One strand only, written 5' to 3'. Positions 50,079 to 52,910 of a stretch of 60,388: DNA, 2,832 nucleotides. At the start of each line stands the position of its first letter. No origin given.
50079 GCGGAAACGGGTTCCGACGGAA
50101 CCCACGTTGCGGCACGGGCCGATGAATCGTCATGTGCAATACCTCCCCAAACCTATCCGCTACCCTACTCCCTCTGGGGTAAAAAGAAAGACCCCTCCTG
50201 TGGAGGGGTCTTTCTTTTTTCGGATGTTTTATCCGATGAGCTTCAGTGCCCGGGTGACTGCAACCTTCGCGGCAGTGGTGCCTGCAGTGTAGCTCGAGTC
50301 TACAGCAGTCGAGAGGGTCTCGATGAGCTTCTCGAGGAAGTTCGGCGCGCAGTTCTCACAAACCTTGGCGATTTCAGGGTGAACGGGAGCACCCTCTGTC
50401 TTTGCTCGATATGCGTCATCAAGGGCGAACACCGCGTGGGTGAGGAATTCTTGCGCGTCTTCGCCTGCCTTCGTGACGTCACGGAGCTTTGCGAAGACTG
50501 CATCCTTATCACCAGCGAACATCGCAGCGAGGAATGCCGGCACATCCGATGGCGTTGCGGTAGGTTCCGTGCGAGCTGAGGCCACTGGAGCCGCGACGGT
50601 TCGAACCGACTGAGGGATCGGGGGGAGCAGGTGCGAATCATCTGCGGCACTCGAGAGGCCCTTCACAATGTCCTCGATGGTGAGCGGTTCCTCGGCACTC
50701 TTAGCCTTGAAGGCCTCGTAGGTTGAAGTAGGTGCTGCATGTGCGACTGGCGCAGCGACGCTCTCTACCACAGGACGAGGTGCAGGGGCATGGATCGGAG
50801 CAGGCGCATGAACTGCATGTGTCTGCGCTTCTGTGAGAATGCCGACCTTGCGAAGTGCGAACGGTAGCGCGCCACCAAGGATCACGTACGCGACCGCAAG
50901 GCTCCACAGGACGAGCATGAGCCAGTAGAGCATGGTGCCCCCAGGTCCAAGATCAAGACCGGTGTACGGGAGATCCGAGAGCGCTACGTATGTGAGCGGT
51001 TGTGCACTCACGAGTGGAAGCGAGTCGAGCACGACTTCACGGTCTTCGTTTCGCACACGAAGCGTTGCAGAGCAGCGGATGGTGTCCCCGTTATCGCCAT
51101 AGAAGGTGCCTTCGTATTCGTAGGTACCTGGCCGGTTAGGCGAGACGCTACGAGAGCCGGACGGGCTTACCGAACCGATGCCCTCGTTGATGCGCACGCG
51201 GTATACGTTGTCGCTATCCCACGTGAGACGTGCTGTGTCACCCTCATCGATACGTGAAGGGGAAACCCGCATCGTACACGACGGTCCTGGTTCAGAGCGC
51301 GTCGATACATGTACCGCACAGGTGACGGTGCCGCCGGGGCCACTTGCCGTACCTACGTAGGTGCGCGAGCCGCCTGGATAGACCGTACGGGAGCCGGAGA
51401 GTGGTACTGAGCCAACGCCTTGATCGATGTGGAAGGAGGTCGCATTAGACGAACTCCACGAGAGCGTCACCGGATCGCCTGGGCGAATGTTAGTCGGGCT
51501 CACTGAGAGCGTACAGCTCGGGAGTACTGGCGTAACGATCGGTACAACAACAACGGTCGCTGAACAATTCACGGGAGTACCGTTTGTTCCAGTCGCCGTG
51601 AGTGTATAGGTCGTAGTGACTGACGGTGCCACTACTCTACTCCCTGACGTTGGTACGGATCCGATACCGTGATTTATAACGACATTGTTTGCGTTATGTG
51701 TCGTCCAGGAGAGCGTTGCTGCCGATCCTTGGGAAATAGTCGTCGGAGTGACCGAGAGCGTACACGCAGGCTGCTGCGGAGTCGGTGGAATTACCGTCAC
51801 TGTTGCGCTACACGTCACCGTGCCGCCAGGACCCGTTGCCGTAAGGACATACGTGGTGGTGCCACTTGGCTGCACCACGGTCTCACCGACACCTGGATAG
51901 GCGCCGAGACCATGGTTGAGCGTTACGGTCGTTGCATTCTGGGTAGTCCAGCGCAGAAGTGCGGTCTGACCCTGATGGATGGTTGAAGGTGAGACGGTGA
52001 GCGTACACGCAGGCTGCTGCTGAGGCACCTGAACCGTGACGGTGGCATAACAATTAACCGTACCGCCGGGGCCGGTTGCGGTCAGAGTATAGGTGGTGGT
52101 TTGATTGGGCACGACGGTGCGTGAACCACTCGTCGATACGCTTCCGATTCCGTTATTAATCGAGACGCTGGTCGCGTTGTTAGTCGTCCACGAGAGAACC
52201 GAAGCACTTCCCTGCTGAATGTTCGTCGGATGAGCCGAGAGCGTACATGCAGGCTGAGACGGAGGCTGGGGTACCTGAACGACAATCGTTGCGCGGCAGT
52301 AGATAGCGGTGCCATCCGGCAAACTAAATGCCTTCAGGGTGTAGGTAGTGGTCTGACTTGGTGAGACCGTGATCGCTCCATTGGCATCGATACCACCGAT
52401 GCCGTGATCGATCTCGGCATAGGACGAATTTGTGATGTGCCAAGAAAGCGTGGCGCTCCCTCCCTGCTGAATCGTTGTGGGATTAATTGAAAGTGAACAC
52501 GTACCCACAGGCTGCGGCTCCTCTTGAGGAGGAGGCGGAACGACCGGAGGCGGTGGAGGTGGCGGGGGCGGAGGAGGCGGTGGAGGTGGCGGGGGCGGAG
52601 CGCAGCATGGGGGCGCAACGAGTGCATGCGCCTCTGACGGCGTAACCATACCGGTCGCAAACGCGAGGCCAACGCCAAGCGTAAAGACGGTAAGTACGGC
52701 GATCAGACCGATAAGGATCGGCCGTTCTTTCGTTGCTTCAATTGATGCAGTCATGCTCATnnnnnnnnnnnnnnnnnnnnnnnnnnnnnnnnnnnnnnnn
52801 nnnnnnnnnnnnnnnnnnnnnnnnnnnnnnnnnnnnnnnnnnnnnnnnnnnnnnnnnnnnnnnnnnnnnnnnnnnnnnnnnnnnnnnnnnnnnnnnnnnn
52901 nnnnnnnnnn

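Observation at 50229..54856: Sortase clustered with a substrate whose LPYTG sorting signal is internal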

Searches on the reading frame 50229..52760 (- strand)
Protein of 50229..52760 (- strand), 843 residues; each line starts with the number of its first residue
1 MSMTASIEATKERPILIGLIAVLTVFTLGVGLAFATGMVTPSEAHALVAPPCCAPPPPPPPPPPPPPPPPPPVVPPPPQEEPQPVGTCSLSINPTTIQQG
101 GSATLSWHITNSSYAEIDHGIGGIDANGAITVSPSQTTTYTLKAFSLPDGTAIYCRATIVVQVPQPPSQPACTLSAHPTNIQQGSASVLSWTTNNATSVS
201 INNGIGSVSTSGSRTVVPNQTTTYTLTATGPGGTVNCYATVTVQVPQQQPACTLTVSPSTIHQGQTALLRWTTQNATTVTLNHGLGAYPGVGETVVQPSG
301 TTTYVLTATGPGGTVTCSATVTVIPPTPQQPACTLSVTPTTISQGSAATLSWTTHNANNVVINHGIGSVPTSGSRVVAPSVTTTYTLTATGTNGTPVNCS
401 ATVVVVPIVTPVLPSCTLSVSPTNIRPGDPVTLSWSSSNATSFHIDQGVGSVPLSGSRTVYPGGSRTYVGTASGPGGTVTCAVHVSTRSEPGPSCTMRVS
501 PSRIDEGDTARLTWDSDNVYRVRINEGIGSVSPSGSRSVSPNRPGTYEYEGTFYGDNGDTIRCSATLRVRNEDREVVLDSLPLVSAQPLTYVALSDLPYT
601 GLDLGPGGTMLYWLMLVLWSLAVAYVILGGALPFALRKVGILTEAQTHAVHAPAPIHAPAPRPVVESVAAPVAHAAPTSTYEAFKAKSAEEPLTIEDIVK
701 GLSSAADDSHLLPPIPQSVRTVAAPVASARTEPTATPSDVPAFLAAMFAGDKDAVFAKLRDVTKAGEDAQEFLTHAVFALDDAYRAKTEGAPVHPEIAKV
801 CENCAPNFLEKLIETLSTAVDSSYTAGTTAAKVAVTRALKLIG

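Call 3: search_protein_families(library=pfam, proteins=[window:50229-52760:-], max_evalue=0.1)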
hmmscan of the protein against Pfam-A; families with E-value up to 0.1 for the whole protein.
window:50229-52760:- (843 aa): 2 families
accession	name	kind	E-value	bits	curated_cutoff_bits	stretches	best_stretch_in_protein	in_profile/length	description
PF19818.4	DUF6301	-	0.0089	16.6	27.2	0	501-531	99-128/137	Family of unknown function (DUF6301)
PF08402.16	TOBE_2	-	0.013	16.1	21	0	485-519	34-73/76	TOBE domain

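Call 4: search_protein_families(library=ncbifam, proteins=[window:50229-52760:-], max_evalue=0.1)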
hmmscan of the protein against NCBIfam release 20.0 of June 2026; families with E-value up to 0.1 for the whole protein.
window:50229-52760:- (843 aa): 0 families

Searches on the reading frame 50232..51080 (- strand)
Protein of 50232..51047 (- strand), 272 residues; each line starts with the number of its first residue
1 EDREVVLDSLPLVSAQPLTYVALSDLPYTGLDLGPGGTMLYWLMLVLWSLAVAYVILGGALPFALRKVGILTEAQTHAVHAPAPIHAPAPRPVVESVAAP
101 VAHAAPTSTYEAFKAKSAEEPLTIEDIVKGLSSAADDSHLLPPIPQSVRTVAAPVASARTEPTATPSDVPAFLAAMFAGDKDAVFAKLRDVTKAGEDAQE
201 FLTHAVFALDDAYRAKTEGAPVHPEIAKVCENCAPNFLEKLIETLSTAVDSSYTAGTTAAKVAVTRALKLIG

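Call 8: find_homologous_proteins(query=window:50232-51047:-, max_evalue=0.001)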
Query seq(272 aa) (272 aa): 68 proteins with E <= 0.001 among 8000 candidates.
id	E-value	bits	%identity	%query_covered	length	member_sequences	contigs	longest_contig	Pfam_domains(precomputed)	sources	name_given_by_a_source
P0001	6.1e-84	300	52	98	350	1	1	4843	-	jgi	jgi:hypothetical protein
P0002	4.9e-79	284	52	97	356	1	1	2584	-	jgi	jgi:hypothetical protein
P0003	1.7e-76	275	56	100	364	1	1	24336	-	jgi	jgi:hypothetical protein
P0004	8.3e-71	257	50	99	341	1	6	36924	-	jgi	jgi:hypothetical protein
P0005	3.1e-66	242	47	99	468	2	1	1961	-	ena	-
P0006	1.5e-64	236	45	99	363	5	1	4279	-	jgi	jgi:hypothetical protein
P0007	4.5e-60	221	41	98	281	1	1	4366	-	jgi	jgi:hypothetical protein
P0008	7.8e-60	221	46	97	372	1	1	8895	-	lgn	-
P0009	3.7e-58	215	57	76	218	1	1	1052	-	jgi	jgi:hypothetical protein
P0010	5.6e-58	215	45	94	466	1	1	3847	-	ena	-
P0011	1.9e-57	213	44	94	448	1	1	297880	-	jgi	-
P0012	1.2e-56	210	42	99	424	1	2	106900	-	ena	-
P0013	7.6e-56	208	40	96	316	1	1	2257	-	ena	-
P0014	1.0e-55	207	42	99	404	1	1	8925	-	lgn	-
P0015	6.4e-55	205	43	95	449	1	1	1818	-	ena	-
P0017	5.3e-54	202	40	98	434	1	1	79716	-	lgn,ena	-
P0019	2.5e-52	196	43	94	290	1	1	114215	-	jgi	jgi:hypothetical protein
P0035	5.4e-45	172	37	97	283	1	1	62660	-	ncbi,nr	ncbi:MAG: hypothetical protein Q7R59_02865 [bacterium]|nr:hypothetical protein [bacterium]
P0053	3.4e-37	146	35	99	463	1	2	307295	-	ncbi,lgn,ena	-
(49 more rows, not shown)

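Call 11: find_encoding_contigs(protein=P0053, flank=10000, max_places=2)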
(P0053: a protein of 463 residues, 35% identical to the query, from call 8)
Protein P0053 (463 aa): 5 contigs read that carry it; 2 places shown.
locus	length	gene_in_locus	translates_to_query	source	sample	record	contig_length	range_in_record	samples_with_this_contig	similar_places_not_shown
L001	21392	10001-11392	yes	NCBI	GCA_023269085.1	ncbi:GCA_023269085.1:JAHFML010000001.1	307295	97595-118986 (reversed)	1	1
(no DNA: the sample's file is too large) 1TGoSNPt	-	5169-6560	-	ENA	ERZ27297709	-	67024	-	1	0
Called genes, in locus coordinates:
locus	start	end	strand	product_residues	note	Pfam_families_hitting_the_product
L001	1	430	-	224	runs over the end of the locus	-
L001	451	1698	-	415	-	PF13506:Glyco_transf_21, PF03142:Chitin_synth_2 (faint), PF00535:Glycos_transf_2, PF10111:Glyco_tranf_2_2 (weak), PF13641:Glyco_tranf_2_3, PF13632:Glyco_trans_2_3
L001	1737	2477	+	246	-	PF01409:tRNA-synt_2d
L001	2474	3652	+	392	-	PF03484:B5, PF17759:tRNA_synthFbeta (faint), PF03147:FDX-ACB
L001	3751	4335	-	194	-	PF20803:PaaX_M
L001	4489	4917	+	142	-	-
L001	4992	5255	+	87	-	-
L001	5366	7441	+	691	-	PF02518:HATPase_c, PF00204:DNA_gyraseB, PF01751:Toprim, PF00986:DNA_gyraseB_C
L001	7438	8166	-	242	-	-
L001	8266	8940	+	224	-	PF04203:Sortase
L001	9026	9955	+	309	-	-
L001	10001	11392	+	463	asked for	-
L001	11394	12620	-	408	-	PF00587:tRNA-synt_2b, PF03129:HGTP_anticodon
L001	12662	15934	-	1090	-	PF02811:PHP, PF07733:DNA_pol3_alpha, PF17657:DNA_pol3_finger, PF14579:HHH_6, PF01336:tRNA_anti-codon, PF15072:HROB (weak)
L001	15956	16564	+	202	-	PF01351:RNase_HII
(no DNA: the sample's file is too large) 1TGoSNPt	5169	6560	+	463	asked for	-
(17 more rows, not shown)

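Call 12: find_encoding_contigs(protein=P0011, flank=10000, max_places=2)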
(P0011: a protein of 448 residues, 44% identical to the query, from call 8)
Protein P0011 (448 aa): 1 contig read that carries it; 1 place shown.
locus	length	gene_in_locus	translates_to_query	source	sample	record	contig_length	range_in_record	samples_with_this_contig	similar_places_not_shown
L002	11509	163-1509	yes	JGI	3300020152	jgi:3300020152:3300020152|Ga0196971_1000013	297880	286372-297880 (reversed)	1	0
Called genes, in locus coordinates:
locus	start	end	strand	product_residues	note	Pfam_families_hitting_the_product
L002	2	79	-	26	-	?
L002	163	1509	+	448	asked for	-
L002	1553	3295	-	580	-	PF00587:tRNA-synt_2b, PF03129:HGTP_anticodon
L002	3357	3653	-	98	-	-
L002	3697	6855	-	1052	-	PF02811:PHP, PF07733:DNA_pol3_alpha, PF17657:DNA_pol3_finger, PF14579:HHH_6, PF01336:tRNA_anti-codon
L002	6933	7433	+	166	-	PF07963:N_methyl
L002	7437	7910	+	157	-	PF07963:N_methyl, PF08334:T2SSG (faint)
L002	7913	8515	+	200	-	PF01351:RNase_HII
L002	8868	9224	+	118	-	PF01783:Ribosomal_L32p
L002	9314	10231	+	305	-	PF01029:NusB, PF00293:NUDIX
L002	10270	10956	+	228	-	PF22935:RM44_endonuclase, PF14622:Ribonucleas_3_3, PF00636:Ribonuclease_3, PF00035:dsrm, PF14709:DND1_DSRM (weak)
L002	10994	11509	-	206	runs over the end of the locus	PF07352:Phage_Mu_Gam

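Call 13: find_encoding_contigs(protein=P0017, flank=8000, max_places=1)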
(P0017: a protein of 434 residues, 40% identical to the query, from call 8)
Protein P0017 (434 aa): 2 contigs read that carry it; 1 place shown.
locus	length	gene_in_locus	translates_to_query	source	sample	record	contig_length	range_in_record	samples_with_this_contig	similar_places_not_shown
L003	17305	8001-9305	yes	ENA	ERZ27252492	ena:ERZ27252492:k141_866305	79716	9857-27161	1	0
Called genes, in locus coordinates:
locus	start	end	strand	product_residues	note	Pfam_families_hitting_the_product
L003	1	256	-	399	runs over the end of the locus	PF01409:tRNA-synt_2d, PF03147:FDX-ACB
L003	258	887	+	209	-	PF00300:His_Phos_1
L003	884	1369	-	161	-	PF08433:KTI12, PF13238:AAA_18 (weak), PF13671:AAA_33, PF13207:AAA_17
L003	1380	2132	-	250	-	PF06831:H2TH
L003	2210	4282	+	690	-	PF02518:HATPase_c, PF00204:DNA_gyraseB, PF01751:Toprim, PF00986:DNA_gyraseB_C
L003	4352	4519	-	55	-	-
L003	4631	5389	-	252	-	PF07705:CARDB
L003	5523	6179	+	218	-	PF04203:Sortase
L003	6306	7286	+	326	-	-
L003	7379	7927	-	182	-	-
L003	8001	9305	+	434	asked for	-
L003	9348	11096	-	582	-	PF00587:tRNA-synt_2b, PF03129:HGTP_anticodon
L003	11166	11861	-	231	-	-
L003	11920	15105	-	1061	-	PF02811:PHP, PF07733:DNA_pol3_alpha, PF17657:DNA_pol3_finger, PF14579:HHH_6, PF01336:tRNA_anti-codon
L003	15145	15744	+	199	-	PF01351:RNase_HII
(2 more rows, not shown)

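Call 14: find_encoding_contigs(protein=P0019, flank=8000, max_places=1)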
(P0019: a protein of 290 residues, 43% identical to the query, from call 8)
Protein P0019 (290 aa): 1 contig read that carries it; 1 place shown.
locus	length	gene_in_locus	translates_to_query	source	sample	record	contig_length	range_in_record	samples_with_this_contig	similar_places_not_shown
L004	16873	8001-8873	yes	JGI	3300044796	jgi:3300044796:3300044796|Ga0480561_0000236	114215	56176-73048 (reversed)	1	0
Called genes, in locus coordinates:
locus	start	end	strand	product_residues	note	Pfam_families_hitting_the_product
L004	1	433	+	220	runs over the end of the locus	PF00300:His_Phos_1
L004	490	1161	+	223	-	PF01797:Y1_Tnp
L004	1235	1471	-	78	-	-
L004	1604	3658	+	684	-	PF02518:HATPase_c, PF00204:DNA_gyraseB, PF01751:Toprim, PF00986:DNA_gyraseB_C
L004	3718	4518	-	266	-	PF07705:CARDB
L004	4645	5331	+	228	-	PF04203:Sortase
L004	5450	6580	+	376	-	-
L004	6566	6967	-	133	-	-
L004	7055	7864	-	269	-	-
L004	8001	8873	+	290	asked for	-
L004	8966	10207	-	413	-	PF00587:tRNA-synt_2b, PF03129:HGTP_anticodon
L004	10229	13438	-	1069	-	PF02811:PHP, PF07733:DNA_pol3_alpha, PF17657:DNA_pol3_finger, PF14579:HHH_6, PF01336:tRNA_anti-codon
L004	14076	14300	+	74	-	-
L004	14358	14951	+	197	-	PF01351:RNase_HII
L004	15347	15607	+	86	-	-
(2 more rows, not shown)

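Call 15: find_encoding_contigs(protein=P0035, flank=8000, max_places=1)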
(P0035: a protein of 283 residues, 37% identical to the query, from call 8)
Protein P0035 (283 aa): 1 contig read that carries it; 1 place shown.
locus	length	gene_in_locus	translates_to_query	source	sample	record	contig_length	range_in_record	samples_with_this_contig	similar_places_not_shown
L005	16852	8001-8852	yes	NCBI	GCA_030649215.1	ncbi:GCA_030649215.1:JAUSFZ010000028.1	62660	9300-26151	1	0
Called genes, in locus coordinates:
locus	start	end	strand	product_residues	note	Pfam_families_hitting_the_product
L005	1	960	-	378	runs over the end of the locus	PF01409:tRNA-synt_2d, PF03147:FDX-ACB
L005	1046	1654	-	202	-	PF20803:PaaX_M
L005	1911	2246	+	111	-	-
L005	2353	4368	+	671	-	PF02518:HATPase_c, PF00204:DNA_gyraseB, PF01751:Toprim, PF00986:DNA_gyraseB_C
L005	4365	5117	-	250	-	-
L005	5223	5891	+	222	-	PF04203:Sortase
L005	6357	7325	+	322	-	-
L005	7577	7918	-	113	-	-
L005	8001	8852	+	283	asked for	-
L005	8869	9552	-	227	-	-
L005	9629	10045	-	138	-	-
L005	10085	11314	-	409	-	PF00587:tRNA-synt_2b, PF03129:HGTP_anticodon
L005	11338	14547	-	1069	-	PF02811:PHP, PF07733:DNA_pol3_alpha, PF17657:DNA_pol3_finger, PF14579:HHH_6, PF01336:tRNA_anti-codon, PF15072:HROB (weak)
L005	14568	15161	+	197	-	PF01351:RNase_HII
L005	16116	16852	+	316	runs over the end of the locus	PF01029:NusB, PF00293:NUDIX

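Call 16: find_encoding_contigs(protein=P0004, flank=8000, max_places=1)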
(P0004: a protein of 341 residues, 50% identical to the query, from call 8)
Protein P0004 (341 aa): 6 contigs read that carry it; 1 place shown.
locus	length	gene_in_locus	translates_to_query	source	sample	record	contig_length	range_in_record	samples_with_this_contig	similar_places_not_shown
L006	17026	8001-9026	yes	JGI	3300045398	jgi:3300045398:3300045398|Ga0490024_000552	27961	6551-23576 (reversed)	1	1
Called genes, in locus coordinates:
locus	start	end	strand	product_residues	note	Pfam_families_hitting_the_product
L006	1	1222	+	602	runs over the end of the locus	PF03483:B3_4, PF03484:B5, PF17759:tRNA_synthFbeta (faint), PF03147:FDX-ACB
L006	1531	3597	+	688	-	PF02518:HATPase_c, PF00204:DNA_gyraseB, PF01751:Toprim, PF00986:DNA_gyraseB_C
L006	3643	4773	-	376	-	PF07705:CARDB (weak)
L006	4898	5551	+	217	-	PF04203:Sortase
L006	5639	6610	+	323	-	-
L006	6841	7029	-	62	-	-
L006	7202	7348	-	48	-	-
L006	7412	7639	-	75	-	-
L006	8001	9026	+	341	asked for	-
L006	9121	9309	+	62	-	-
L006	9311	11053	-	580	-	PF00587:tRNA-synt_2b, PF03129:HGTP_anticodon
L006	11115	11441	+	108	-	PF04993:TfoX_N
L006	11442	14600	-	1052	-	PF02811:PHP, PF07733:DNA_pol3_alpha, PF17657:DNA_pol3_finger, PF14579:HHH_6, PF01336:tRNA_anti-codon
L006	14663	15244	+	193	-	PF01351:RNase_HII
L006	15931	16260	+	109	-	PF01783:Ribosomal_L32p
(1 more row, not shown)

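Call 37: predict_structure(alignment_id=A1)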
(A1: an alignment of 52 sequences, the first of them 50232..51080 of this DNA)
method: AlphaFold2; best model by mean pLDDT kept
length: 283 residues; sequences in the alignment: 52
mean_pLDDT: 76.4   pTM: 0.46
mean pLDDT of the five models: 76.4, 76.2, 75.9, 75.9, 74.9
residues with pLDDT >= 90: 113; 70-90: 60; 50-70: 77; < 50: 33
segments of 3 or more residues with pLDDT < 50: 14-17, 27-29, 97-99, 104-115
pLDDT, mean of each block of 10 residues (from residue 1): 54 52 52 62 78 96 94 82 60 53 46 55 76 77 61 50 62 80 97 97 95 96 97 96 97 93 79 95 90
secondary structure, 60 per line:
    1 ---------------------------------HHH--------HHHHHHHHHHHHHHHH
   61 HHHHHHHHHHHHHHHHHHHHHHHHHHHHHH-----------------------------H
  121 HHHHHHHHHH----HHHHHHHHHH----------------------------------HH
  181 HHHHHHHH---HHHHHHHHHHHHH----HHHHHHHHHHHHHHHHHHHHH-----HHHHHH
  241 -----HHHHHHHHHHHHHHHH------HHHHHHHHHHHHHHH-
elements in order: H45-90 H120-130 H135-144 H179-188 H192-204 H209-229 H235-240 H246-261 H268-282

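Call 40: fold_search(model_id=the predicted structure, library=pdb)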
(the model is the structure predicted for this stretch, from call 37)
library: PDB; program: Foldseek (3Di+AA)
matches with E <= 10: 446; with E <= 0.001: 0
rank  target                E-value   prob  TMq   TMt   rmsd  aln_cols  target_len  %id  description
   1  8vat_B                4.2e-03  1.00  0.35  0.27   2.6       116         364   13  Structure of the E. coli clamp loader bound to the beta clamp in a Open-RNAp/t conformation (released 2024-03-27)
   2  8var_C                4.4e-03  1.00  0.34  0.27   2.7       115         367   14  Structure of the E. coli clamp loader bound to the beta clamp in a Closed-DNA2 conformation (released 2024-03-27)
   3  8val_C                5.2e-03  1.00  0.34  0.26   2.9       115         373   15  Structure of the E. coli clamp loader bound to the beta clamp in a Open-DNAp/t conformation (released 2024-03-27)
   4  8val_B                6.4e-03  1.00  0.34  0.27   2.5       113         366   13  Structure of the E. coli clamp loader bound to the beta clamp in a Open-DNAp/t conformation (released 2024-03-27)
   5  8giy_C                6.8e-03  1.00  0.31  0.25   3.1       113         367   12  E. coli clamp loader with closed clamp (released 2024-03-27)
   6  8gj1_D                9.9e-03  1.00  0.33  0.26   2.7       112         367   15  E. coli clamp loader with open clamp on primed template DNA (form 2) (released 2024-03-27)
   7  8giy_D                1.0e-02  1.00  0.33  0.26   2.5       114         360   15  E. coli clamp loader with closed clamp (released 2024-03-27)
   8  8gj0_B                1.4e-02  1.00  0.34  0.27   2.0       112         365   14  E. coli clamp loader with open clamp on primed template DNA (form 1) (released 2024-03-27)
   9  8var_B                1.5e-02  1.00  0.34  0.27   2.2       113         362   13  Structure of the E. coli clamp loader bound to the beta clamp in a Closed-DNA2 conformation (released 2024-03-27)
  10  8vam_D                1.6e-02  1.00  0.34  0.26   2.0       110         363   14  Structure of the E. coli clamp loader bound to the beta clamp in a Semi-Open conformation (released 2024-03-27)
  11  8gj0_D                1.7e-02  1.00  0.34  0.27   2.5       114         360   14  E. coli clamp loader with open clamp on primed template DNA (form 1) (released 2024-03-27)
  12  8giz_B                1.7e-02  1.00  0.33  0.26   2.5       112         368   13  E. coli clamp loader with open clamp (released 2024-03-27)
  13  8van_B                1.7e-02  1.00  0.33  0.26   3.3       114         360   15  Structure of the E. coli clamp loader bound to the beta clamp in an Initial-Binding conformation (released 2024-03-27)
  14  8vap_D                1.8e-02  1.00  0.33  0.26   2.5       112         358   15  Structure of the E. coli clamp loader bound to the beta clamp in a Fully-Open conformation (released 2024-03-27)
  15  1jr3_B                2.0e-02  1.00  0.33  0.26   2.3       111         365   14  Crystal Structure of the Processivity Clamp Loader Gamma Complex of E. coli DNA Polymerase III (released 2001-09-26)
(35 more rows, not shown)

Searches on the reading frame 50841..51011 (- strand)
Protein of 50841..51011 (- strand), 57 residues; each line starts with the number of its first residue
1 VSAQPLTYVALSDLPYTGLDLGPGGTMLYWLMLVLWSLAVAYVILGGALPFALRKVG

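Call 21: find_homologous_proteins(query=window:50841-51011:-, max_evalue=10)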
Query seq(57 aa): no candidate shares three 5-residue words with the query. No homologue found.
